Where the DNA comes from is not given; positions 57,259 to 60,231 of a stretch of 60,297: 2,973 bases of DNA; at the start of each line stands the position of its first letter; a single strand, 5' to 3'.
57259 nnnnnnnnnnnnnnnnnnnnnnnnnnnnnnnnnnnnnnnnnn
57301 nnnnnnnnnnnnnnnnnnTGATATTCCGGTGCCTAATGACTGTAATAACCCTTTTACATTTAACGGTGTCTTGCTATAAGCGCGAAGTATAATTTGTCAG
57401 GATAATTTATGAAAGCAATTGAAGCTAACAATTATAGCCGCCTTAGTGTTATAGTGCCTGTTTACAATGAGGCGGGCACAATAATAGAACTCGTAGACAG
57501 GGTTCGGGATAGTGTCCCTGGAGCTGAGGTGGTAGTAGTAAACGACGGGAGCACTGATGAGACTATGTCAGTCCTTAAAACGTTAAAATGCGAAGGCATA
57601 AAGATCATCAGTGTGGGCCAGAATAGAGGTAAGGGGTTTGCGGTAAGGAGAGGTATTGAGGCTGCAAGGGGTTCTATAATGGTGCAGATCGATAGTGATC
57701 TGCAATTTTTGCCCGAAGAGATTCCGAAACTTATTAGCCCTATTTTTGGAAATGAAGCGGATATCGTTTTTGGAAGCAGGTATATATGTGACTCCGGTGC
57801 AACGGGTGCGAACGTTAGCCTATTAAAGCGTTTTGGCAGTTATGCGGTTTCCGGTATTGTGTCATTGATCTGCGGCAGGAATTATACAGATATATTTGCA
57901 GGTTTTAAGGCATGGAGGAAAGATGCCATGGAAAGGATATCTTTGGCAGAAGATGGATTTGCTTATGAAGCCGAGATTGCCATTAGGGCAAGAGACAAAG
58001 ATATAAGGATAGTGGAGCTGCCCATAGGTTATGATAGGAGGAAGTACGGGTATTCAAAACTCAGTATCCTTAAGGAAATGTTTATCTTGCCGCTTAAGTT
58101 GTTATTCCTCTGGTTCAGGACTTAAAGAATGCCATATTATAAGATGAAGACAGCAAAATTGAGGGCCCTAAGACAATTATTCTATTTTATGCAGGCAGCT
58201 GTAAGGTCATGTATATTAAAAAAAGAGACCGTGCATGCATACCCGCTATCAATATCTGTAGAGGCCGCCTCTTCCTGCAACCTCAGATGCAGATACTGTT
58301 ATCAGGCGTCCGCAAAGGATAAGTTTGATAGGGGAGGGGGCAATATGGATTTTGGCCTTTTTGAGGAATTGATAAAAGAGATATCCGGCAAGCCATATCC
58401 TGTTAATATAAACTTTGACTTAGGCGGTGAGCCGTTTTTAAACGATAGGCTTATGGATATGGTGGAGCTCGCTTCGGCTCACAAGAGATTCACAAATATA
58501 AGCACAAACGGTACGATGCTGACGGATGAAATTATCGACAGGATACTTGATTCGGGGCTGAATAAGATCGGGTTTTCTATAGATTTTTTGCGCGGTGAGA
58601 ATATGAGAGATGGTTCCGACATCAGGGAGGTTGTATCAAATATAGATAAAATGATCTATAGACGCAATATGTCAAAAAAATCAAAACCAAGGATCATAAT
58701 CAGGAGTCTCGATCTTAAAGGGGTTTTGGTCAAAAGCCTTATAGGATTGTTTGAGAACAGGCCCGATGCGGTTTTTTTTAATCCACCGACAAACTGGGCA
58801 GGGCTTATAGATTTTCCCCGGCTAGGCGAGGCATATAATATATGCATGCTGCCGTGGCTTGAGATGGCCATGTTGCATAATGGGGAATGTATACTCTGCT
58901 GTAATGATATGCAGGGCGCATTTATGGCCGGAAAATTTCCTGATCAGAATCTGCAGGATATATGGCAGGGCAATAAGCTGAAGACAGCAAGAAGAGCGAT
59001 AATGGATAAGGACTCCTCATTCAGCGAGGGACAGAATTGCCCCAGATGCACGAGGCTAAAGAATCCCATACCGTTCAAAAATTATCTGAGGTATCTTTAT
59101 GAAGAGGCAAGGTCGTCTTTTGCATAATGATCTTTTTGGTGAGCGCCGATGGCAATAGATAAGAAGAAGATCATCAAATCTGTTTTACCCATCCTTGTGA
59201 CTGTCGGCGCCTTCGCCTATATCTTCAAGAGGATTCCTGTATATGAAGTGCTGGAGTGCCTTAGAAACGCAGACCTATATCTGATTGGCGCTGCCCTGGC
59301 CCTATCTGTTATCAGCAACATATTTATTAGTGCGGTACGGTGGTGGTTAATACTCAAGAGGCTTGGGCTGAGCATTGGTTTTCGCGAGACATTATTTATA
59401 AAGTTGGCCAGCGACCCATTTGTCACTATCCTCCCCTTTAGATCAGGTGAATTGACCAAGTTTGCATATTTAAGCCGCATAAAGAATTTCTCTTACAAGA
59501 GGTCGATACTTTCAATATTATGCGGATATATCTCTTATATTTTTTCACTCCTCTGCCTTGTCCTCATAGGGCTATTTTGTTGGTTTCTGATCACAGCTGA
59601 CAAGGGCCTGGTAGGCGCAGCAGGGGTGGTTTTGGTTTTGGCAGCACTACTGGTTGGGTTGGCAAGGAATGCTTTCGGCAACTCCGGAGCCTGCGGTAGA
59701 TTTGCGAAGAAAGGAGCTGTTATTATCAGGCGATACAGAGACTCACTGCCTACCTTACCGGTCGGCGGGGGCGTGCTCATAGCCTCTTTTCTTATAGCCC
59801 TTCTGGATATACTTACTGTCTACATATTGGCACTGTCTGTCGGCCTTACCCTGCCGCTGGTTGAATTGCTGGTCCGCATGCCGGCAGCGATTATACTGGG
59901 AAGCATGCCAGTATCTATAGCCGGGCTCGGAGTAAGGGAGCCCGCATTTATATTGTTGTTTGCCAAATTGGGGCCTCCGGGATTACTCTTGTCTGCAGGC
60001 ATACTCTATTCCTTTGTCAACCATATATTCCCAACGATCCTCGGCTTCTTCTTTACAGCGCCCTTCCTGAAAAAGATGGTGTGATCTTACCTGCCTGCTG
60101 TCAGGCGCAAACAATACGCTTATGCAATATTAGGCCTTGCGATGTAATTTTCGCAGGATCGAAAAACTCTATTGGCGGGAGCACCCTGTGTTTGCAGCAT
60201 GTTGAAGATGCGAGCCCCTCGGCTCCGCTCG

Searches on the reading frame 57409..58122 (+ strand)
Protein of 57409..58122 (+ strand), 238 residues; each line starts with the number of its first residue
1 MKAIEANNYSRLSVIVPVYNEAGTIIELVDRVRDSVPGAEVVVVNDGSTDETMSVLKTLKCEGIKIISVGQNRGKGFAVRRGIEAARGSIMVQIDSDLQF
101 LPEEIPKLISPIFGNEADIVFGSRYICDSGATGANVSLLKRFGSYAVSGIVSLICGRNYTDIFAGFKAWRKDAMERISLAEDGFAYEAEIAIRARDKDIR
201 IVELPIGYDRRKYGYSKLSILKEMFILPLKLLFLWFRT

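Call 52: search_protein_families(library=pfam, proteins=[window:57409-58122:+], max_evalue=0.0001)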
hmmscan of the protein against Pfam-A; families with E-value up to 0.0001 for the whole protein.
window:57409-58122:+ (238 aa): 3 families
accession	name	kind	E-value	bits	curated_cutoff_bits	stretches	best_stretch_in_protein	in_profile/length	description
PF00535.33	Glycos_transf_2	-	4.5e-30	105.2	23.3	1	13-136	1-127/168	Glycosyl transferase family 2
PF10111.15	Glyco_tranf_2_2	-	1.1e-06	28.8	27.3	1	13-108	1-102/276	Glycosyltransferase like family 2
PF13641.12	Glyco_tranf_2_3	-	1.3e-06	29.1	27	1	11-119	2-118/230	Glycosyltransferase like family 2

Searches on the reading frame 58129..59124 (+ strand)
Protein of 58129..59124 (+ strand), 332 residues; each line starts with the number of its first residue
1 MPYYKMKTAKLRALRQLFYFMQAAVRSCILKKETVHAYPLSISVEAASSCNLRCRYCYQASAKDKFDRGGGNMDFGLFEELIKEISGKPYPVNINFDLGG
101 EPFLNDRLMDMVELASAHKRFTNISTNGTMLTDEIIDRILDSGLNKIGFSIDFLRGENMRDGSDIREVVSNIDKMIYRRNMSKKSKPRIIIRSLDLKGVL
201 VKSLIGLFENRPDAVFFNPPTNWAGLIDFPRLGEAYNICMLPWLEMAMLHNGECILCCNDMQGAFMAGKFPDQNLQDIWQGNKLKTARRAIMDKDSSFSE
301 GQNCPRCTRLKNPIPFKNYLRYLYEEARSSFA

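Call 52: search_protein_families(library=pfam, proteins=[window:58129-59124:+], max_evalue=0.0001)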
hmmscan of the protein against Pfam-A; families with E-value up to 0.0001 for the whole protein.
window:58129-59124:+ (332 aa): 3 families
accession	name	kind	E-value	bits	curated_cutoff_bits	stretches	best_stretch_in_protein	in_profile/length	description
PF04055.27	Radical_SAM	-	4e-18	66.6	29.5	1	49-174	6-135/166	Radical SAM superfamily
PF13186.11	SPASM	-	7.1e-08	33.1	21.5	1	239-308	1-67/67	Iron-sulfur cluster-binding domain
PF13353.11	Fer4_12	-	2.2e-06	28.5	22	1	48-117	13-79/137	4Fe-4S single cluster domain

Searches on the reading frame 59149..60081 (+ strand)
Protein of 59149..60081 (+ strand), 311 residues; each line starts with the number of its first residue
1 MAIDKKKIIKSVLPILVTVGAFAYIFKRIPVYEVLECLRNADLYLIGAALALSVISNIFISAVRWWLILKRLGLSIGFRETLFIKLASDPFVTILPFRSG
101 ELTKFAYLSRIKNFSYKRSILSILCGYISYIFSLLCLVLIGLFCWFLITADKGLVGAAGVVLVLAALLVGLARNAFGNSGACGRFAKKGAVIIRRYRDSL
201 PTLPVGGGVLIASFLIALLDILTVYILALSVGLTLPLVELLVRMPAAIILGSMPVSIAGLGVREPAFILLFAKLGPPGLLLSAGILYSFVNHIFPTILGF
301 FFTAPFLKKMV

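Call 52: search_protein_families(library=pfam, proteins=[window:59149-60081:+], max_evalue=0.0001)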
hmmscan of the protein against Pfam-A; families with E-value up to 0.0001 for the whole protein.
window:59149-60081:+ (311 aa): 1 family
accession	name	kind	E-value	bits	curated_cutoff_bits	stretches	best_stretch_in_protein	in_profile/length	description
PF03706.18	LPG_synthase_TM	-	3.2e-36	125.8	33.4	1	12-299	2-302/302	Lysylphosphatidylglycerol synthase TM region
